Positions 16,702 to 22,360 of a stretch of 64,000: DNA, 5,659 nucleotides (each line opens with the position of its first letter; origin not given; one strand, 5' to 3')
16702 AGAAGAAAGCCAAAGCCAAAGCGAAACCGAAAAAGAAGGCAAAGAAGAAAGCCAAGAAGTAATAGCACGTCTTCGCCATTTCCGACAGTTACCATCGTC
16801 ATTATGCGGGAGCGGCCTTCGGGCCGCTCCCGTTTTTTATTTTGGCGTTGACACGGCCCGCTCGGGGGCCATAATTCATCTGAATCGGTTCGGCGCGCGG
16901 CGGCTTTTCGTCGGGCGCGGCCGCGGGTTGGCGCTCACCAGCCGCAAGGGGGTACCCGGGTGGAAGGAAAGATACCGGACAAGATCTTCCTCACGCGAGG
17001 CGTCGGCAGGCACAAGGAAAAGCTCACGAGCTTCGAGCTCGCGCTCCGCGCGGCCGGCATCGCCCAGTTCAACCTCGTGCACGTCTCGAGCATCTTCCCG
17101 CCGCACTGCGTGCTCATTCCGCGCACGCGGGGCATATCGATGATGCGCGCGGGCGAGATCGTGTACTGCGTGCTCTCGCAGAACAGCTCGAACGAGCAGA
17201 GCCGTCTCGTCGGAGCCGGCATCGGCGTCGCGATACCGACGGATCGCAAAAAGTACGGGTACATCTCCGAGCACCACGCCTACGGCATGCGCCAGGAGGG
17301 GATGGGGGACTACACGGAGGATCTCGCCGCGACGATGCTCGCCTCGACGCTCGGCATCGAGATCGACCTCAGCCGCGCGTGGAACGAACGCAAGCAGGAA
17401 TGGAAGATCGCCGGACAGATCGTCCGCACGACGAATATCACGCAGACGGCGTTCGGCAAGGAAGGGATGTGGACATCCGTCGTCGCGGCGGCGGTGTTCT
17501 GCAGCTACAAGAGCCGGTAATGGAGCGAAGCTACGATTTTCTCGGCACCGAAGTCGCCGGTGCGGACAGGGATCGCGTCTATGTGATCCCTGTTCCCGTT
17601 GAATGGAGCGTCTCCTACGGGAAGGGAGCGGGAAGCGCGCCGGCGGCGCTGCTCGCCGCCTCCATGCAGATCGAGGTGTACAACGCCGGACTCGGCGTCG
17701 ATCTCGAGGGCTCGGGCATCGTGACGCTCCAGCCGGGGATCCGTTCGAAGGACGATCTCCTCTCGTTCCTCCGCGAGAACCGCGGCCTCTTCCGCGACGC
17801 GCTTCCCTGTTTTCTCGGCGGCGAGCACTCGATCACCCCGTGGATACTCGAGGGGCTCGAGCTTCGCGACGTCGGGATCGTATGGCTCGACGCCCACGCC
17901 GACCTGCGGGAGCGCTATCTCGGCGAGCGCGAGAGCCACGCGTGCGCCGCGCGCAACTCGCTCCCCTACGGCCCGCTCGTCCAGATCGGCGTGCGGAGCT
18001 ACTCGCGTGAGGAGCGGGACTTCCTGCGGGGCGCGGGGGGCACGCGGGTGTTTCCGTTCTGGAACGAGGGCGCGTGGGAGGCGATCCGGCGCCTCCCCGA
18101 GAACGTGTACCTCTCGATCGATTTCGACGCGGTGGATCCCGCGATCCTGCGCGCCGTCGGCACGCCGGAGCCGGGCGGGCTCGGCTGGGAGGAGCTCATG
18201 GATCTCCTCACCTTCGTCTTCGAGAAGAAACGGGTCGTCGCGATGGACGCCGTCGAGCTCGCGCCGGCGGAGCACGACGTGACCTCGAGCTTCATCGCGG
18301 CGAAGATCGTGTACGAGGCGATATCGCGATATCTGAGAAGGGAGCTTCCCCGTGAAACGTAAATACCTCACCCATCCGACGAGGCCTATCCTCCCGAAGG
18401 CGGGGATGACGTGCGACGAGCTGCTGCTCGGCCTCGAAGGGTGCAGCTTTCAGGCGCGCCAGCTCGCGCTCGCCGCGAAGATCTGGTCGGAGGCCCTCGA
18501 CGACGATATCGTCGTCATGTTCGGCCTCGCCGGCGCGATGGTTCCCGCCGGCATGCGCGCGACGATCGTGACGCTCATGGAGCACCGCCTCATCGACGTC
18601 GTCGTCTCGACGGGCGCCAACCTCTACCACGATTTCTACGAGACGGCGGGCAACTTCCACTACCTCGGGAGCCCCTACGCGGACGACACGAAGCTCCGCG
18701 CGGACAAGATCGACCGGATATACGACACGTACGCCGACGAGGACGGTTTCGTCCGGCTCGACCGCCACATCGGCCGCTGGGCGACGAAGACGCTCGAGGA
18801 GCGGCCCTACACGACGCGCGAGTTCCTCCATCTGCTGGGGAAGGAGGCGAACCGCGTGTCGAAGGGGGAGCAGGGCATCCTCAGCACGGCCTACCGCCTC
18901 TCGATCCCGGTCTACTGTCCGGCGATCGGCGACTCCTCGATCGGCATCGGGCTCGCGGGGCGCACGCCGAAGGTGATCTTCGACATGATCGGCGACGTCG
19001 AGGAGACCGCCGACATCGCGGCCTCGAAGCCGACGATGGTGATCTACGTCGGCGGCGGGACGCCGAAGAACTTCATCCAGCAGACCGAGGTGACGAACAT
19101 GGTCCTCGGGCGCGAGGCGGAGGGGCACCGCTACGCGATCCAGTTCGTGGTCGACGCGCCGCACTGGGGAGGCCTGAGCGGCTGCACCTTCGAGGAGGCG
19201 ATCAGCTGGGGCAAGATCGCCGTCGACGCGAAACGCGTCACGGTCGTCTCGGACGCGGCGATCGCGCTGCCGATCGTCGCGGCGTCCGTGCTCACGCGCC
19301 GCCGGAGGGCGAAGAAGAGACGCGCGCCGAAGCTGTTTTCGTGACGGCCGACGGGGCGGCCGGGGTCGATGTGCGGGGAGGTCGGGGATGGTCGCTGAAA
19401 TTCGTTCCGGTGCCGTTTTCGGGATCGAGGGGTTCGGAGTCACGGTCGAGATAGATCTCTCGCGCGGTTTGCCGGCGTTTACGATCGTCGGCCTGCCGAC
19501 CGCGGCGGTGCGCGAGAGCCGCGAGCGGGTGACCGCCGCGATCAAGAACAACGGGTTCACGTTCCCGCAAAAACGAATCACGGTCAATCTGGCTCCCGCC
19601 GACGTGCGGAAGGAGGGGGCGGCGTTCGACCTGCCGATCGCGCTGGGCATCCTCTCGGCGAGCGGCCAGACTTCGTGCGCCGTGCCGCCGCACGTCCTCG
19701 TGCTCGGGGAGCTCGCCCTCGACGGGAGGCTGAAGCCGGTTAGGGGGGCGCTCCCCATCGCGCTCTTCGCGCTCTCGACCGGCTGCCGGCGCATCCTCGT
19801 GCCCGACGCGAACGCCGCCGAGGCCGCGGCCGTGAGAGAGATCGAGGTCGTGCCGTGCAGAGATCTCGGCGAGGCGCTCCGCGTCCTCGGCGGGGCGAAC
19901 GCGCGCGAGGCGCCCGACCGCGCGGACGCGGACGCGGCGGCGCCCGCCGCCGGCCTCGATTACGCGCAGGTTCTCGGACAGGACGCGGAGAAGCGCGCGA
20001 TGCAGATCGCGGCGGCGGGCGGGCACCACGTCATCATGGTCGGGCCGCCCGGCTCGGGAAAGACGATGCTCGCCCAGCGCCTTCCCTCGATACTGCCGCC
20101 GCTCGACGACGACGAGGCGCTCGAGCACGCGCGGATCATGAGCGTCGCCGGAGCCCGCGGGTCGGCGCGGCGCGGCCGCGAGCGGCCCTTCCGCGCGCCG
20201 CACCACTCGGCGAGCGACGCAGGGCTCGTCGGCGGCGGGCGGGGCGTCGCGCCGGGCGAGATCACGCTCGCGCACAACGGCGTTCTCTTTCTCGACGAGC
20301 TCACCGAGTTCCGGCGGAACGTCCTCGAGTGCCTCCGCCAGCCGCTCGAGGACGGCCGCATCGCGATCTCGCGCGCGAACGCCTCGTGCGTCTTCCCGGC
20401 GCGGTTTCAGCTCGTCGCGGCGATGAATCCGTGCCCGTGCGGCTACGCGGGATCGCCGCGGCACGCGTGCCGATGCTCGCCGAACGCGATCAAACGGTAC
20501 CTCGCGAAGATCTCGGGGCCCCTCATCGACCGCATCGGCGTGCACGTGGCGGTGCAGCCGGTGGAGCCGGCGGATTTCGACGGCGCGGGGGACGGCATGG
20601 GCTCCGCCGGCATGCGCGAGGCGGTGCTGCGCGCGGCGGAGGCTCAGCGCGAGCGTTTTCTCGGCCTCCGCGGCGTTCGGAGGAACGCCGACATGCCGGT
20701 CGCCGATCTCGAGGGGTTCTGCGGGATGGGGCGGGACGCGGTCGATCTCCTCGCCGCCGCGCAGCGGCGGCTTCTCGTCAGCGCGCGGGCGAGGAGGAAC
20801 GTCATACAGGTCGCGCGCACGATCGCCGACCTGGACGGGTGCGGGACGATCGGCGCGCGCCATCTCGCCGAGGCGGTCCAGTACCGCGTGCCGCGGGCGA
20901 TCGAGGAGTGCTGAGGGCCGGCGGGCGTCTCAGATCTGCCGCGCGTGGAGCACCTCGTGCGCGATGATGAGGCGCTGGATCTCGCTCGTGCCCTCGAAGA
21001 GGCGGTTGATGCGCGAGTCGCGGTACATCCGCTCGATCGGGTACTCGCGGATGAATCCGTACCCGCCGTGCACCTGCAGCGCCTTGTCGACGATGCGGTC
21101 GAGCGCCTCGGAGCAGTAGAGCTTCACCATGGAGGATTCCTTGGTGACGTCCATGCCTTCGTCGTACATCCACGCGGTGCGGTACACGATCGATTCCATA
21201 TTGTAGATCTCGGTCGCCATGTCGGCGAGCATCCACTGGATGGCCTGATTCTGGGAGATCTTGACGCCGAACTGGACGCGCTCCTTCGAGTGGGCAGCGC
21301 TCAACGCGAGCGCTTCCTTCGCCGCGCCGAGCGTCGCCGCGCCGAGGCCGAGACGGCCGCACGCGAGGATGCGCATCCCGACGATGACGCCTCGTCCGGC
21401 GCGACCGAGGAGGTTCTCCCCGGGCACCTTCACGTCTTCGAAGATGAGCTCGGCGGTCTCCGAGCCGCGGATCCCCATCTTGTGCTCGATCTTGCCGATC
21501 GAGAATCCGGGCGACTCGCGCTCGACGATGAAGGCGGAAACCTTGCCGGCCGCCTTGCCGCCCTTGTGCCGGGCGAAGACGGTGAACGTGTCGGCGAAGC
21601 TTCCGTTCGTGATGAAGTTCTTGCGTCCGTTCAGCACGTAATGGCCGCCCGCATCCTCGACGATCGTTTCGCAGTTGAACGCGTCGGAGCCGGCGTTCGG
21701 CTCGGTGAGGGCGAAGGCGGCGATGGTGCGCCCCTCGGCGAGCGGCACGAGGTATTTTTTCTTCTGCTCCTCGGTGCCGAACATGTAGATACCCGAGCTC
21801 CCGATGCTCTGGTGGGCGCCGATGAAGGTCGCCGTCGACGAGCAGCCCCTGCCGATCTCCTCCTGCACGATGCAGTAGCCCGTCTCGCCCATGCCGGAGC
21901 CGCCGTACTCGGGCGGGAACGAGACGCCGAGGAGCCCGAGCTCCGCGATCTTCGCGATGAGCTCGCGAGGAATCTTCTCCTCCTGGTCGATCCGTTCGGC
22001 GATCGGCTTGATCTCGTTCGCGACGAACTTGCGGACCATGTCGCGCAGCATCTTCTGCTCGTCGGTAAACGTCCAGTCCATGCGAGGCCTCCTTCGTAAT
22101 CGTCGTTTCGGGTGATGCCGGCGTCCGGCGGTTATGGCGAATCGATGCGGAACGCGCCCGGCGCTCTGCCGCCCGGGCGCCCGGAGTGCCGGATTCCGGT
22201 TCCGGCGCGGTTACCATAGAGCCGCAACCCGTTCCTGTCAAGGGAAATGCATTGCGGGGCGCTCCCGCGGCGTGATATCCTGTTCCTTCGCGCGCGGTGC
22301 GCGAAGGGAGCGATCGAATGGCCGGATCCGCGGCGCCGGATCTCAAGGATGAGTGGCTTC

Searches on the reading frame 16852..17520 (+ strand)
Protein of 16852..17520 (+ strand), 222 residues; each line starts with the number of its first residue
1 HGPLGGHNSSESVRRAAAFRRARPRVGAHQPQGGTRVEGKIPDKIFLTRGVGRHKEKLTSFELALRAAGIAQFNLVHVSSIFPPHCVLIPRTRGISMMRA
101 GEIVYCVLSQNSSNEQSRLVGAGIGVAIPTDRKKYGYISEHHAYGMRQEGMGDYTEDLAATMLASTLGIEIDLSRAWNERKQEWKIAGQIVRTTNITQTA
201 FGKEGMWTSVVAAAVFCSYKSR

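Call 62: search_protein_families(library=pfam, proteins=[window:16852-17520:+], max_evalue=0.00001)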
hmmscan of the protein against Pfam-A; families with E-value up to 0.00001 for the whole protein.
window:16852-17520:+ (222 aa): 1 family
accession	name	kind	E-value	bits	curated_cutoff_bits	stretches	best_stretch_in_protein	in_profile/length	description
PF01862.21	PvlArgDC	-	4.5e-56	189.6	22.7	1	41-216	1-160/161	Pyruvoyl-dependent arginine decarboxylase (PvlArgDC)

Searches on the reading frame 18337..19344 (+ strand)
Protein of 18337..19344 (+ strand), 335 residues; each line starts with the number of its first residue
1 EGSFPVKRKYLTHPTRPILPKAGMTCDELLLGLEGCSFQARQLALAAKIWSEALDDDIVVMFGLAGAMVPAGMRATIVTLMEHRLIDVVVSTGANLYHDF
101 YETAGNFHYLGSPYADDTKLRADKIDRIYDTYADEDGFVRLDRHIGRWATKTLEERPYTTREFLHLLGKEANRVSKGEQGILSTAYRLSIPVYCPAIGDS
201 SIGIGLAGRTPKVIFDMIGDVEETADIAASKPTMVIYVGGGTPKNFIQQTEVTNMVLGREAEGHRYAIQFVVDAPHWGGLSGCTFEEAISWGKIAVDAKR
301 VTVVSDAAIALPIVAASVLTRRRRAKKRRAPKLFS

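Call 62: search_protein_families(library=pfam, proteins=[window:18337-19344:+], max_evalue=0.00001)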
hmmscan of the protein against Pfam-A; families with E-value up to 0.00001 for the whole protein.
window:18337-19344:+ (335 aa): 1 family
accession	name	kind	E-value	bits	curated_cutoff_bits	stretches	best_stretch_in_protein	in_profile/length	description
PF01916.23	DS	-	1.6e-84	284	27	1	29-317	2-287/288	Deoxyhypusine synthase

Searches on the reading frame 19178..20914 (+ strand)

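Call 63: search_protein_families(library=pfam, proteins=[window:19178-20914:+], max_evalue=0.00001)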
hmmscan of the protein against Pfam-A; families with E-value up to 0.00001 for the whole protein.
window:19178-20914:+ (578 aa): 6 families
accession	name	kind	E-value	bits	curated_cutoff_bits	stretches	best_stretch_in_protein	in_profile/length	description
PF01078.27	Mg_chelatase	-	2.3e-93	311.8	20.3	1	261-464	1-204/207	Magnesium chelatase, subunit ChlI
PF13541.12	ChlI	-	8.4e-48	161.7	27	1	90-212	1-121/121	Subunit ChlI of Mg-chelatase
PF13335.12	Mg_chelatase_C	-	6.5e-23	81.6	26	1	475-570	3-94/94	Magnesium chelatase, subunit ChlI C-terminal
PF07728.20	AAA_5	-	1.4e-11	45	22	1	284-420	1-125/139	AAA domain (dynein-related subfamily)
PF00493.29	MCM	-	7.3e-10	38.8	23.3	1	358-423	113-178/224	MCM P-loop domain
PF05496.18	RuvB_N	-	8.9e-06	26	27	0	282-300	33-51/159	Holliday junction DNA helicase RuvB P-loop domain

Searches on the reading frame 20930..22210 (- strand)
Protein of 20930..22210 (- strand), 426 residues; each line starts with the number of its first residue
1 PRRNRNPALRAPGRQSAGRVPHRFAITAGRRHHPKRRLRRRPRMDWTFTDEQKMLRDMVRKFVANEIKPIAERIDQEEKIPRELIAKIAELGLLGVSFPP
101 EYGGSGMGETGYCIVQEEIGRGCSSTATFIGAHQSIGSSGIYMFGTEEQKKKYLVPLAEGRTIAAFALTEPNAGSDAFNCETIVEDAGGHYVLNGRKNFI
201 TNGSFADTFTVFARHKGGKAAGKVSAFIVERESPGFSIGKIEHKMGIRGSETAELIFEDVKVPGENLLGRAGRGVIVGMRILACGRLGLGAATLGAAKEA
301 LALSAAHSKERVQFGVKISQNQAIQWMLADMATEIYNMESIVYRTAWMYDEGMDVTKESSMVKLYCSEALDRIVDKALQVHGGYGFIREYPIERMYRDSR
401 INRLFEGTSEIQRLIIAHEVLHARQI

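Call 63: search_protein_families(library=pfam, proteins=[window:20930-22210:-], max_evalue=0.00001)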
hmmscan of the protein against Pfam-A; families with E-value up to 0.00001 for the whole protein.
window:20930-22210:- (426 aa): 6 families
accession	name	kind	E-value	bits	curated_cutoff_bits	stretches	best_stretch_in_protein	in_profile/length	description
PF00441.29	Acyl-CoA_dh_1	-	1.4e-46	158.8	22.4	1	272-420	1-149/150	Acyl-CoA dehydrogenase, C-terminal domain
PF02771.21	Acyl-CoA_dh_N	-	4.5e-42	143.4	22.9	1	49-160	1-112/113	Acyl-CoA dehydrogenase, N-terminal domain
PF02770.24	Acyl-CoA_dh_M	-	4.5e-29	100.9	33.3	1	165-260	1-97/97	Acyl-CoA dehydrogenase, middle domain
PF08028.16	Acyl-CoA_dh_2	-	3e-17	63.6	22.7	1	287-409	1-133/134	Acyl-CoA dehydrogenase, C-terminal domain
PF21263.2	Acyl-CoA-dh_C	-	5.9e-10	39.8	27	1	313-378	16-75/96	Acyl-CoA dehydrogenase, C-terminal domain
PF21343.2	ACAD9-ACADV_C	-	2.7e-07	31.3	27.8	1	312-377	26-92/120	ACAD9/ACADV, C-terminal domain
